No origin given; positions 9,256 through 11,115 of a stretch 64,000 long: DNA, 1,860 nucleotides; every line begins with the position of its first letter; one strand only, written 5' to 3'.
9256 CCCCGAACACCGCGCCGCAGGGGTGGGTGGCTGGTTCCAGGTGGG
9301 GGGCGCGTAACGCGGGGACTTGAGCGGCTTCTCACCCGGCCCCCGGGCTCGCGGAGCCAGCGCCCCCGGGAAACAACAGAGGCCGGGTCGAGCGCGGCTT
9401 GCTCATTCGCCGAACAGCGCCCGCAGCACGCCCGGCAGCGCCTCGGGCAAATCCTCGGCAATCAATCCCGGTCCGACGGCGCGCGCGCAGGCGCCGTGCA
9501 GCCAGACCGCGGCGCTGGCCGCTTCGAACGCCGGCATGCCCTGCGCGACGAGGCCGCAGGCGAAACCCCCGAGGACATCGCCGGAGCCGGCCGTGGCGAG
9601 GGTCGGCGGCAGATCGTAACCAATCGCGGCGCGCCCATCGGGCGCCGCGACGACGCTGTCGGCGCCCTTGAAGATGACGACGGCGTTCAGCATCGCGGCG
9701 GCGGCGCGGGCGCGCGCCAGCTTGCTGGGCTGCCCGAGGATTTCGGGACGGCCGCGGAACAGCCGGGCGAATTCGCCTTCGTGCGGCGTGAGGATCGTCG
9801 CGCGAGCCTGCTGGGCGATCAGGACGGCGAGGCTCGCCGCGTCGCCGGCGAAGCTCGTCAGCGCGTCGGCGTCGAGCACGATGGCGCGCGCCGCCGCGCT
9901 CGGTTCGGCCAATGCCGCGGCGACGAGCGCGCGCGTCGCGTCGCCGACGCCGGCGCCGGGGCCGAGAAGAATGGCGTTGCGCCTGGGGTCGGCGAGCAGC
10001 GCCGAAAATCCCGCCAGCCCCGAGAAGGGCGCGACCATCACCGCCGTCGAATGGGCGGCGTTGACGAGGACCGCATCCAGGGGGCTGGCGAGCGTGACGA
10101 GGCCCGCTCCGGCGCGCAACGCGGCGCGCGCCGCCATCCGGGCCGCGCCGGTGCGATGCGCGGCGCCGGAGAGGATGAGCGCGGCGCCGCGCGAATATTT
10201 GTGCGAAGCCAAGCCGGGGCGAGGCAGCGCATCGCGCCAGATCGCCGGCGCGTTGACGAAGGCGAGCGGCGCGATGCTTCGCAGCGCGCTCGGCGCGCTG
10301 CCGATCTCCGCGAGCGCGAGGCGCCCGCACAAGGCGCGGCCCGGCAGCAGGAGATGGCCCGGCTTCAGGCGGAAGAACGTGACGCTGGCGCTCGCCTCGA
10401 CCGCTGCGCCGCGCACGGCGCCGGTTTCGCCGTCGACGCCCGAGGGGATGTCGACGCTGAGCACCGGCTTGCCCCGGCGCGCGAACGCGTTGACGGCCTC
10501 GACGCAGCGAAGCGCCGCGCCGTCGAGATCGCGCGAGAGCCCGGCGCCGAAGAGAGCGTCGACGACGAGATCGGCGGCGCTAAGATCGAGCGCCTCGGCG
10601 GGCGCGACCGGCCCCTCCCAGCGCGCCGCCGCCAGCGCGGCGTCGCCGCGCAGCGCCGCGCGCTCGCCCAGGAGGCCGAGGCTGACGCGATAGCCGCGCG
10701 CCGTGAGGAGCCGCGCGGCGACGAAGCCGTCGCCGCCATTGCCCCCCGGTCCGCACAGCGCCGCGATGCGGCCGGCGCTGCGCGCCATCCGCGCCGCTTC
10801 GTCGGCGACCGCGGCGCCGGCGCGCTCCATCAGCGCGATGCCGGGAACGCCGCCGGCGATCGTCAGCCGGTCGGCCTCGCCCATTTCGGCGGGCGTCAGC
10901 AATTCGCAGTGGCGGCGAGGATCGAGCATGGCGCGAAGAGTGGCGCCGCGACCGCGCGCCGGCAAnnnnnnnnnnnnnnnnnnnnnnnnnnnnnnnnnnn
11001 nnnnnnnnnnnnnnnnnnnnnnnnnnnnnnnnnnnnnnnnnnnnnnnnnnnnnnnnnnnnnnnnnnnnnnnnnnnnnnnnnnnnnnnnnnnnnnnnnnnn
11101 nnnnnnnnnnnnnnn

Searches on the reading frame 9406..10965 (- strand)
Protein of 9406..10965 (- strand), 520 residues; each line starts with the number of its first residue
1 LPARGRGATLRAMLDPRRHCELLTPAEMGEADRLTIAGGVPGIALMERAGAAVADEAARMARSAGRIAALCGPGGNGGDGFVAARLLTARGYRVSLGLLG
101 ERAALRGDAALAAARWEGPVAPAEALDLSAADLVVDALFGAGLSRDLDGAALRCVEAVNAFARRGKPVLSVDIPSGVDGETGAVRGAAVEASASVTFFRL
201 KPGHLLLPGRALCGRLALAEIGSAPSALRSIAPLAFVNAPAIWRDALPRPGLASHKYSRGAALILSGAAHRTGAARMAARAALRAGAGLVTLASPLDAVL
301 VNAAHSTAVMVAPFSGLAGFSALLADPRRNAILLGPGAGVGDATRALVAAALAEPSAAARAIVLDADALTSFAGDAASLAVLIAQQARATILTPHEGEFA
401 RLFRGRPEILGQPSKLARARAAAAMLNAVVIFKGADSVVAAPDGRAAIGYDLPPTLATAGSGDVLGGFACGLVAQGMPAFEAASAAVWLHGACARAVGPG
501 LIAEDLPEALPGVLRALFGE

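Call 11: search_protein_families(library=ncbifam, proteins=[window:9406-10965:-], max_evalue=0.1)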
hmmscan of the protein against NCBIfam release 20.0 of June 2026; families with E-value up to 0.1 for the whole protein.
window:9406-10965:- (520 aa): 3 families
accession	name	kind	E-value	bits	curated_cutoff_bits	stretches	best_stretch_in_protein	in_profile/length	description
NF007856.0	PRK10565.1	equivalog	1.5e-57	195.4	703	1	39-497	35-476/510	bifunctional ADP-dependent NAD(P)H-hydrate dehydratase/NAD(P)H-hydrate epimerase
TIGR00196.1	yjeF_cterm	hypoth_equivalog_domain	2.4e-44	151.7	129.85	1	247-496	12-252/277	NAD(P)H-hydrate dehydratase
TIGR00197.1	yjeF_nterm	hypoth_equivalog_domain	7.1e-39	133.6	88.6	1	24-222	5-203/206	NAD(P)H-hydrate epimerase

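Call 23: find_related_loci(query=window:9406-10965:-, collection=genome_contigs, flank=10000)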
Query window:9406-10965:- (520 aa) in genome_contigs; peptide patterns used: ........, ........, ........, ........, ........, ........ (x = any residue, [..] = any of these).
599 stretches matched a pattern (row limit reached: there are more); 574 encode a relative of the query (tblastn E <= 1e-3); the best 80 are kept; 80 distinct loci.
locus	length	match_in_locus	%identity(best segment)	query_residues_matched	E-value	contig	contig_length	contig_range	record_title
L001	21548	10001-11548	87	2-518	0e+0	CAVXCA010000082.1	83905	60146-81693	MAG: uncultured Alphaproteobacteria bacterium isolate MFD03323.bin.1.128 genome assembly, contig: contig_20660, whole ge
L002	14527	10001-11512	72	13-517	0e+0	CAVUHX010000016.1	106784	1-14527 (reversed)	MAG: uncultured Alphaproteobacteria bacterium isolate MFD01872.bin.2.31 genome assembly, contig: contig_139528, whole ge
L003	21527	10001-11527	71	8-517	0e+0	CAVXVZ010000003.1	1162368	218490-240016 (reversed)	MAG: uncultured Alphaproteobacteria bacterium isolate MFD04463.bin.3.342 genome assembly, contig: contig_11421, whole ge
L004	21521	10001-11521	70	10-517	0e+0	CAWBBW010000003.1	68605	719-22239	MAG: uncultured Alphaproteobacteria bacterium isolate MFD00731.bin.2.52 genome assembly, contig: contig_105139, whole ge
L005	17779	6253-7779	69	13-519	0e+0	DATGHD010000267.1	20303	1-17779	MAG TPA_asm: Roseiarcus sp. isolate SMAG_U9771 k141_239662, whole genome shotgun sequence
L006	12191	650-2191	72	4-517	0e+0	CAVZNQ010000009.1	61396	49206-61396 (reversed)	MAG: uncultured Alphaproteobacteria bacterium isolate MFD05841.bin.2.67 genome assembly, contig: contig_17987, whole gen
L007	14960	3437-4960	69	9-517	0e+0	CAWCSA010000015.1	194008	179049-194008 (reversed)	MAG: uncultured Alphaproteobacteria bacterium isolate MFD04434.bin.1.14 genome assembly, contig: contig_38156, whole gen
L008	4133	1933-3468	67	6-519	0e+0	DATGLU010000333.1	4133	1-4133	MAG TPA_asm: Roseiarcus sp. isolate SMAG_U9894 k141_416149, whole genome shotgun sequence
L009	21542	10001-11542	70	6-520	0e+0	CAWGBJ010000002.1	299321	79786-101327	MAG: uncultured Alphaproteobacteria bacterium isolate MFD06714.bin.1.152 genome assembly, contig: contig_11948, whole ge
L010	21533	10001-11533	69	2-517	0e+0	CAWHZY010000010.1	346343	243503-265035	MAG: uncultured Alphaproteobacteria bacterium isolate MFD09495.bin.2.21 genome assembly, contig: contig_358, whole genom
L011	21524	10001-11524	70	9-517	0e+0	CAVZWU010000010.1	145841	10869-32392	MAG: uncultured Alphaproteobacteria bacterium isolate MFD01872.bin.2.214 genome assembly, contig: contig_201117, whole g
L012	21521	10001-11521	69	10-517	0e+0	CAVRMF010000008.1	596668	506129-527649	MAG: uncultured Alphaproteobacteria bacterium isolate MFD04463.bin.3.24 genome assembly, contig: contig_2568, whole geno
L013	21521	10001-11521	70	10-517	0e+0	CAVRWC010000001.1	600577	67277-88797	MAG: uncultured Alphaproteobacteria bacterium isolate MFD05512.bin.2.166 genome assembly, contig: contig_1043, whole gen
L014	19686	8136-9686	68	3-520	0e+0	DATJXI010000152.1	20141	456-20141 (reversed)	MAG TPA_asm: Roseiarcus sp. isolate SMAG_U15122 k141_861800, whole genome shotgun sequence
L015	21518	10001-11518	69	13-519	5e-180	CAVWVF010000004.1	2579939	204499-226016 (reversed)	MAG: uncultured Alphaproteobacteria bacterium isolate MFD05377.bin.2.157 genome assembly, contig: contig_17374, whole ge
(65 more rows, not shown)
